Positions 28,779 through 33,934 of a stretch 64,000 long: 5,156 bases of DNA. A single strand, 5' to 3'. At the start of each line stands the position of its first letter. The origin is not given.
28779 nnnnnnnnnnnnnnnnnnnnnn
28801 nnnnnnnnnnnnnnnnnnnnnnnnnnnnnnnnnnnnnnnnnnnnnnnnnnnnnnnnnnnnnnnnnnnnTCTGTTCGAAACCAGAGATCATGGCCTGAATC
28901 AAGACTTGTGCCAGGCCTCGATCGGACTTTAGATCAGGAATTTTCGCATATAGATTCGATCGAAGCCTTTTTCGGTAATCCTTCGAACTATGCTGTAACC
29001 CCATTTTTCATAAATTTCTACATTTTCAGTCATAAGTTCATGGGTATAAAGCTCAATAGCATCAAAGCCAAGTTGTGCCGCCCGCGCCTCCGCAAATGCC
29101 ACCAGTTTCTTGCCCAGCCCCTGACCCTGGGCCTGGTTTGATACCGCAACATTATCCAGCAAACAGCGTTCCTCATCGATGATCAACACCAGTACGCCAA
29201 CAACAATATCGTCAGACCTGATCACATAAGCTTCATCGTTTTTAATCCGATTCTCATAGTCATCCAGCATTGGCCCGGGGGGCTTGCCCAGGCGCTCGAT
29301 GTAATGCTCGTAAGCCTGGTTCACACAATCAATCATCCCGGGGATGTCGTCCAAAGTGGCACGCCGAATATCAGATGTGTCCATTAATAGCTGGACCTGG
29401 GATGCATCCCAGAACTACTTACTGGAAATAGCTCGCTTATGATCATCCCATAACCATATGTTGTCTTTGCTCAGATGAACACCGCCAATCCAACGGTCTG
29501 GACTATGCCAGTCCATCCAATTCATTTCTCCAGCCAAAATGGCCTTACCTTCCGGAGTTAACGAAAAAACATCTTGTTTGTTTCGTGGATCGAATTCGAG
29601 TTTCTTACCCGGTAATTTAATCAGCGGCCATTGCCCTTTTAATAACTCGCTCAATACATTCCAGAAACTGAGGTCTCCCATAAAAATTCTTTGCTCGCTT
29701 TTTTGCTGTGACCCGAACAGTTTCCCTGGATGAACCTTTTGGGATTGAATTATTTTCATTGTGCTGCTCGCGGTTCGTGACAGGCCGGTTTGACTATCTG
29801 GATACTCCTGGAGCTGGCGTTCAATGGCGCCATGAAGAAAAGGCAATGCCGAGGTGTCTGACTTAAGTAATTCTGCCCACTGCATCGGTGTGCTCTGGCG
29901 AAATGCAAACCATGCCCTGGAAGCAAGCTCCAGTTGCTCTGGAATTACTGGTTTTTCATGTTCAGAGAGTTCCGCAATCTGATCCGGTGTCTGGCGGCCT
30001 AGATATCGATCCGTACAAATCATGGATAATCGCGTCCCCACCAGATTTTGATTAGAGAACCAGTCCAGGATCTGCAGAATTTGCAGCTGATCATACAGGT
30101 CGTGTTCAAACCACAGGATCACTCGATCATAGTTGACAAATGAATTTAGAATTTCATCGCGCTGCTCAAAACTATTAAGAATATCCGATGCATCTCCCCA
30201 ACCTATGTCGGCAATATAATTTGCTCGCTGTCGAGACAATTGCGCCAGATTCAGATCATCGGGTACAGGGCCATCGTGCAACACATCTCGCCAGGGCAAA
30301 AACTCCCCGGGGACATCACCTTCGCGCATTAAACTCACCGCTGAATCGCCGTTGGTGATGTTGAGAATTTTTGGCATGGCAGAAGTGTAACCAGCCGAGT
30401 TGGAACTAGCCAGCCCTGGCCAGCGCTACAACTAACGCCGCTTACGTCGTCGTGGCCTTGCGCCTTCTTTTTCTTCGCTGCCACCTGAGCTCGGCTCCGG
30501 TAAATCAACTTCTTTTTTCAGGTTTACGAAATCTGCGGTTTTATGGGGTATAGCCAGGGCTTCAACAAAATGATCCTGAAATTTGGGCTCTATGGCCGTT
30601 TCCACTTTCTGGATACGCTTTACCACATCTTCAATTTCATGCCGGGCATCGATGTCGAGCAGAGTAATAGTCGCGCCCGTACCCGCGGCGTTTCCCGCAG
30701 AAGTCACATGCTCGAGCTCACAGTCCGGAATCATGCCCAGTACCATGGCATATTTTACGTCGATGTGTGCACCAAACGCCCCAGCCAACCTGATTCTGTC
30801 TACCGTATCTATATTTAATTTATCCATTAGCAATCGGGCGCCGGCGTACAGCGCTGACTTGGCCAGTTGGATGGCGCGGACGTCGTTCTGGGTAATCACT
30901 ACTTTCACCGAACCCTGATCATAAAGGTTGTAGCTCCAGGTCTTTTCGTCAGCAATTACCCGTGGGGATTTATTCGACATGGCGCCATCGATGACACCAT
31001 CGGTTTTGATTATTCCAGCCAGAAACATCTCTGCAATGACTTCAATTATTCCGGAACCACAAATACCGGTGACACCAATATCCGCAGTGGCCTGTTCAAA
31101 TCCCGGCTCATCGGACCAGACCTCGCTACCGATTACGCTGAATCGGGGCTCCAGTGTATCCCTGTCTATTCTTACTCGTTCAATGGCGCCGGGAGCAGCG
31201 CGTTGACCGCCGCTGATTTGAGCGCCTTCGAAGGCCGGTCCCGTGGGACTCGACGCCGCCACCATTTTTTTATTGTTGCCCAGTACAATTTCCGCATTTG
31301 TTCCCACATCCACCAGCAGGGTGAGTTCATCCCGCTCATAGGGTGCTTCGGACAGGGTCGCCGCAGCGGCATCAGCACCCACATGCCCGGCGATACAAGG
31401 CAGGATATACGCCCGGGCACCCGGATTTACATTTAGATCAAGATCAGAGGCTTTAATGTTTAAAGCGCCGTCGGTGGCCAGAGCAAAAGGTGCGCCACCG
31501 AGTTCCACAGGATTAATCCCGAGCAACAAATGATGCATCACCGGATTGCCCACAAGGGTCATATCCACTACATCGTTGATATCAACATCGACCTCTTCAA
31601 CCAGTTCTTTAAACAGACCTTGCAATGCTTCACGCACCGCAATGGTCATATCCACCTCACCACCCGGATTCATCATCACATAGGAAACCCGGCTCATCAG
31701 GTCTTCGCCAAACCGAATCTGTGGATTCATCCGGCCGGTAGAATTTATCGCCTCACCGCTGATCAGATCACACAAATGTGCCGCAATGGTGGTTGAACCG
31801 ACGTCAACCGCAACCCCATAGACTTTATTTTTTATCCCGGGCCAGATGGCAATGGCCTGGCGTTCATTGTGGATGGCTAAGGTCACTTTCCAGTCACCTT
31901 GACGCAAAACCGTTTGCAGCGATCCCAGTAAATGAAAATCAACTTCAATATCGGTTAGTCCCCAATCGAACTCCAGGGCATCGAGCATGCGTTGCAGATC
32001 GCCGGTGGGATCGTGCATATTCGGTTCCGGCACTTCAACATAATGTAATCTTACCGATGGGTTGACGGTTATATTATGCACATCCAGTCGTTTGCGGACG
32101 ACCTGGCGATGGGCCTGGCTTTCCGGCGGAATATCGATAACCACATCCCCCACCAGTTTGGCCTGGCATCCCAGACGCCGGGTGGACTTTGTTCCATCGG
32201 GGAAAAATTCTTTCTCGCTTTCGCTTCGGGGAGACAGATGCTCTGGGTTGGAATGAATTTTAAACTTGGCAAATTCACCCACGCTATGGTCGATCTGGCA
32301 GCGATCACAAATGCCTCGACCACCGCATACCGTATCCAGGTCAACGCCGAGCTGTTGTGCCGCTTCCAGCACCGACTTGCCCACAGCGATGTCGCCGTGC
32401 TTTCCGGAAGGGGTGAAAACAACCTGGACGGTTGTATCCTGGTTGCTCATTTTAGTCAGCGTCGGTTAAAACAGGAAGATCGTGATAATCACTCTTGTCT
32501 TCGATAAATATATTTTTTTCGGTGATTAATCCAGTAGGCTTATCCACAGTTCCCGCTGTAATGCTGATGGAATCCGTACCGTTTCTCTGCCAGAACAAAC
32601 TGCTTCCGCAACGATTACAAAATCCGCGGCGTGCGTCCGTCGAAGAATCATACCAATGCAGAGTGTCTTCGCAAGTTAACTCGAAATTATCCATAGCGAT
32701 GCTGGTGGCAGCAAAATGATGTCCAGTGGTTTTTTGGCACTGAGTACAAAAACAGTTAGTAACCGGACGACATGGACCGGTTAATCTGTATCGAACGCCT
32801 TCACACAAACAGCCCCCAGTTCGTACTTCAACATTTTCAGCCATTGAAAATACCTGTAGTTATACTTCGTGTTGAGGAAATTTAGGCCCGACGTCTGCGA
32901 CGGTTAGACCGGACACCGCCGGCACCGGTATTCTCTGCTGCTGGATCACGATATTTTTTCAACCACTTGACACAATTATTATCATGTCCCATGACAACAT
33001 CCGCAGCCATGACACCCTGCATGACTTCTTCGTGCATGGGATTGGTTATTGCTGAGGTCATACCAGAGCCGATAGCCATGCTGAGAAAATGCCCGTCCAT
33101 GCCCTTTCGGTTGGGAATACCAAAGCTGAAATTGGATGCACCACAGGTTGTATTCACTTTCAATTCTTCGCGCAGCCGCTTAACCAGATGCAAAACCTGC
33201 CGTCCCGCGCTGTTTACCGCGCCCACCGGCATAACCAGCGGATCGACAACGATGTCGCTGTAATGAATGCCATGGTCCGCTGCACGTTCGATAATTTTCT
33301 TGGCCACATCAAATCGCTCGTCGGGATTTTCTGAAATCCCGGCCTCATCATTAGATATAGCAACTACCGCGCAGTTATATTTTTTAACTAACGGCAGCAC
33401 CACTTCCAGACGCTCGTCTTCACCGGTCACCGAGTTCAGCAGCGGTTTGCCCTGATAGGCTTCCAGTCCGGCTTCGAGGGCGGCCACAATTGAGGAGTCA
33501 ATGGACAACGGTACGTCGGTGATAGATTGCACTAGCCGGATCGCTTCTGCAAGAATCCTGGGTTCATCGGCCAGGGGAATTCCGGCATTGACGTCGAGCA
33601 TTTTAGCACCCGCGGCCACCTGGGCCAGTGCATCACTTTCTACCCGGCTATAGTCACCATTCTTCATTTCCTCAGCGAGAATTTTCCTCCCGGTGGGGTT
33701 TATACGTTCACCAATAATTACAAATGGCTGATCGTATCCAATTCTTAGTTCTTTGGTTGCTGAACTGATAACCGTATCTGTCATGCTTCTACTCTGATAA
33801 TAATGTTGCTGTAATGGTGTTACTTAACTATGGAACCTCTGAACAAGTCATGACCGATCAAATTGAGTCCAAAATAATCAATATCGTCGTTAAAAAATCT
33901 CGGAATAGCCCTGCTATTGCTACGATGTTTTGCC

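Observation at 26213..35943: Complete corrinoid-dependent quaternary-amine demethylation module, with five unexplained companion genes, in an aerobic-looking gammaproteobacterium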

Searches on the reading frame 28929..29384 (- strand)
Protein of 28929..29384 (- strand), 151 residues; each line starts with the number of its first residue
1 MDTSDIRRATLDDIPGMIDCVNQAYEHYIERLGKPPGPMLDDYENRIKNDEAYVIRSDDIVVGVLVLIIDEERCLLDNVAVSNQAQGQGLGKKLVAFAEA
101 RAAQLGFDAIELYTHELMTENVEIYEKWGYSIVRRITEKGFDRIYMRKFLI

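Call 3: search_protein_families(library=pfam, proteins=[window:28929-29384:-], max_evalue=0.01)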
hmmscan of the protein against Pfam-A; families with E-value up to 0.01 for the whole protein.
window:28929-29384:- (151 aa): 5 families
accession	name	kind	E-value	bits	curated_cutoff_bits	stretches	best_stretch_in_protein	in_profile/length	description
PF00583.31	Acetyltransf_1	-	2.3e-13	50.9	20.7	1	40-130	20-116/116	Acetyltransferase (GNAT) family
PF13508.13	Acetyltransf_7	-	3.5e-12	47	27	1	50-131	3-83/84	Acetyltransferase (GNAT) domain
PF13673.13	Acetyltransf_10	-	2.2e-09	37.8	23.6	1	43-148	22-126/128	Acetyltransferase (GNAT) domain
PF13527.13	Acetyltransf_9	-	1.4e-05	25.5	25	1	5-68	1-59/127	Acetyltransferase (GNAT) domain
PF14542.12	Acetyltransf_CG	-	0.0009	19.8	30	1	53-107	2-58/80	GCN5-related N-acetyl-transferase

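Call 42: search_protein_families(library=ncbifam, proteins=[window:28929-29384:-], max_evalue=0.001)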
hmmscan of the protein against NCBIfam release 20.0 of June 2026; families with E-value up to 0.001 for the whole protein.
window:28929-29384:- (151 aa): 8 families
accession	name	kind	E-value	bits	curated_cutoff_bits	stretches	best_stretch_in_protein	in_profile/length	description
NF002959.0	PRK03624.1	equivalog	6.3e-08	32.4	124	1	48-136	45-135/147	GNAT family acetyltransferase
NF005840.0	PRK07757.1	equivalog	2.7e-07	30.6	154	1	6-135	5-123/153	N-acetyltransferase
NF040501.1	resist_ArsN2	equivalog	4.8e-07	29.5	125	1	51-135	25-106/133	arsenic resistance N-acetyltransferase ArsN2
TIGR01575.1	rimI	equivalog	3.2e-06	27.3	86.4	1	48-135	29-117/132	ribosomal protein S18-alanine N-acetyltransferase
TIGR01890.1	N-Ac-Glu-synth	equivalog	3.2e-05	23.1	202.85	1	4-111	283-385/429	amino-acid N-acetyltransferase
NF040503.1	resist_ArsN1a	equivalog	0.00012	21.9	170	1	6-133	1-136/159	arsinothricin resistance N-acetyltransferase ArsN1 family A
NF003641.0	PRK05279.1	equivalog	0.00013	21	344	1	4-114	295-400/441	amino-acid N-acetyltransferase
NF005921.0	PRK07922.1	equivalog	0.00043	20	180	1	5-134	8-127/170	amino-acid N-acetyltransferase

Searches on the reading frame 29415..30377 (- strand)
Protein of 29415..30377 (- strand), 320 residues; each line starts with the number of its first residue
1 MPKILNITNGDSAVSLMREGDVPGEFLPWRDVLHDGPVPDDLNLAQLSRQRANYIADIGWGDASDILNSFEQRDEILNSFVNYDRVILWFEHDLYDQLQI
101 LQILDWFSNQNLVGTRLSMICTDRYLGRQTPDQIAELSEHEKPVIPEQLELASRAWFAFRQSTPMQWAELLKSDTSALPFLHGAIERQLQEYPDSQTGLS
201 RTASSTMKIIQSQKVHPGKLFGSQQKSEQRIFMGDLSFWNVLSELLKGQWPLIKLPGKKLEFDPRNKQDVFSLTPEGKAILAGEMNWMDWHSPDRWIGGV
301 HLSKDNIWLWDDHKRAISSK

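Call 3: search_protein_families(library=pfam, proteins=[window:29415-30377:-], max_evalue=0.01)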
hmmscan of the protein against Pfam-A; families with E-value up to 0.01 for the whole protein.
window:29415-30377:- (320 aa): 1 family
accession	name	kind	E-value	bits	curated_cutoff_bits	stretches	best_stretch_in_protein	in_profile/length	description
PF08874.15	DUF1835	-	0.0023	18.5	21.1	1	6-110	2-113/122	Domain of unknown function (DUF1835)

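Call 42: search_protein_families(library=ncbifam, proteins=[window:29415-30377:-], max_evalue=0.001)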
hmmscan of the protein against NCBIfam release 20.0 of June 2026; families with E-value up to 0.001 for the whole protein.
window:29415-30377:- (320 aa): 0 families

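Call 72: search_protein_representatives(protein=window:29415-30377:-)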
Query: 320 residues. Proteins with E-value up to 0.001 (for the whole library): 3695; up to 1e-10: 2372; up to 1e-30: 959. The best 150 are listed.
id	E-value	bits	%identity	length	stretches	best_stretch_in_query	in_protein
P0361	1.2e-101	356.5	52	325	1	2-317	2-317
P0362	2.8e-92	325.7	49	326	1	2-317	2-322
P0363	1.2e-88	313.8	48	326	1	4-316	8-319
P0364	1.5e-88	313.5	47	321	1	1-317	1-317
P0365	1.5e-88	313.4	46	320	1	2-315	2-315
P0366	6.4e-88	311.4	46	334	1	1-317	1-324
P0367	9.5e-88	310.8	47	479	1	4-309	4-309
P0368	8.1e-85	301.2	45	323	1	5-316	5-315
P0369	1.3e-83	297.2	48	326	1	1-314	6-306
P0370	4.7e-82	292.1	46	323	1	3-317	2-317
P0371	5.7e-82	291.8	43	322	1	4-313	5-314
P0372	1.6e-81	290.4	45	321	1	3-317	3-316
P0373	6.8e-80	285.0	47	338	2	5-254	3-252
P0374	4.3e-79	282.3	51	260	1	3-247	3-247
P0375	2.3e-78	280.0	44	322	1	5-317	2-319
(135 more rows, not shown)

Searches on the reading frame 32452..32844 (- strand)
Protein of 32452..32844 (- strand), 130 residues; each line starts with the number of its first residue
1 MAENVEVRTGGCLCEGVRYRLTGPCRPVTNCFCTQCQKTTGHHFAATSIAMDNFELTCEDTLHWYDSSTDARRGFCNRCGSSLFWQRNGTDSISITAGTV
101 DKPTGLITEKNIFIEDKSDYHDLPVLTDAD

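Call 3: search_protein_families(library=pfam, proteins=[window:32452-32844:-], max_evalue=0.01)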
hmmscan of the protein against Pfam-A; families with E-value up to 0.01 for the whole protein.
window:32452-32844:- (130 aa): 1 family
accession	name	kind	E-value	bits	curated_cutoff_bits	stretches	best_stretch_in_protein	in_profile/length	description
PF04828.22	GFA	-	4.7e-20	72.2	24.3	1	8-115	2-114/115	Glutathione-dependent formaldehyde-activating enzyme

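Call 42: search_protein_families(library=ncbifam, proteins=[window:32452-32844:-], max_evalue=0.001)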
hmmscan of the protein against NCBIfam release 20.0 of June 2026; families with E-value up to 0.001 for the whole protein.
window:32452-32844:- (130 aa): 2 families
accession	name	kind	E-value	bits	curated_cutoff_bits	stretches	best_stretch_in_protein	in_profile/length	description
NF003829.0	PRK05417.1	subfamily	0.00012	21.8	249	1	12-85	30-105/191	glutathione-dependent formaldehyde-activating enzyme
TIGR02820.1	formald_GSH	equivalog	0.00018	21.4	234.55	1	12-86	24-102/182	S-(hydroxymethyl)glutathione synthase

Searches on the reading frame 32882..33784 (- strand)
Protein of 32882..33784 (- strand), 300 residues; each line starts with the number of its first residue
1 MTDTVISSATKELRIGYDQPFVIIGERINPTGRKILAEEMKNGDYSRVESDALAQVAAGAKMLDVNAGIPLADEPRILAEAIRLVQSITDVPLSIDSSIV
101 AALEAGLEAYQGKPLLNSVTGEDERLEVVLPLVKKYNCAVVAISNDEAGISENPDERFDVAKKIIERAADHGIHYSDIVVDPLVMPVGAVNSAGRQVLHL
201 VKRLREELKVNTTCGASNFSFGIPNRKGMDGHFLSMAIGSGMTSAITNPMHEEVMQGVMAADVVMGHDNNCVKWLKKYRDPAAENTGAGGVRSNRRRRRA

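Call 3: search_protein_families(library=pfam, proteins=[window:32882-33784:-], max_evalue=0.01)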
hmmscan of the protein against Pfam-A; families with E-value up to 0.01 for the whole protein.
window:32882-33784:- (300 aa): 2 families
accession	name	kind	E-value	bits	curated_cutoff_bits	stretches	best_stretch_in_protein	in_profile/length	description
PF00809.28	Pterin_bind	-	1.4e-27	97.4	25.5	1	25-248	1-244/244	Pterin binding enzyme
PF03599.22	CdhD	-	3.6e-08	33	24.8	1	71-189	78-183/387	CO dehydrogenase/acetyl-CoA synthase delta subunit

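Call 42: search_protein_families(library=ncbifam, proteins=[window:32882-33784:-], max_evalue=0.001)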
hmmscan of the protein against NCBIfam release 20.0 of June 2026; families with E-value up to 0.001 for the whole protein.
window:32882-33784:- (300 aa): 8 families
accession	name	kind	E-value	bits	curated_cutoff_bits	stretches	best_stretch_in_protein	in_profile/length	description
NF005719.0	PRK07535.1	domain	6.1e-109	363.3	259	1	21-285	1-265/268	methyltetrahydrofolate:corrinoid/iron-sulfur protein methyltransferase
TIGR02082.1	metH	equivalog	2.9e-43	147.7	1010.85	1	4-258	326-595/1182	methionine synthase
NF040758.1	CODH_ACS_meth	exception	7.7e-43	146.7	370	1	21-267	4-251/261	carbon monoxide dehydrogenase/acetyl-CoA synthase methytransferase subunit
NF007024.0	PRK09490.1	equivalog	3.4e-30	104.6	1497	1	8-255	347-609/1234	methionine synthase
TIGR00284.1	TIGR00284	hypoth_equivalog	4e-07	28.9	256.65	1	34-219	153-321/497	dihydropteroate synthase-like protein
TIGR01496.1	DHPS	equivalog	1.4e-05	24.9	162.6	1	53-206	30-195/258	dihydropteroate synthase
NF002142.0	PRK00979.1-1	subfamily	2.4e-05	23.5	287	1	73-219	77-220/306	tetrahydromethanopterin S-methyltransferase subunit H family protein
NF003195.0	PRK04165.1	equivalog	0.00012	21.1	306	1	72-146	137-210/450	acetyl-CoA decarbonylase/synthase complex subunit gamma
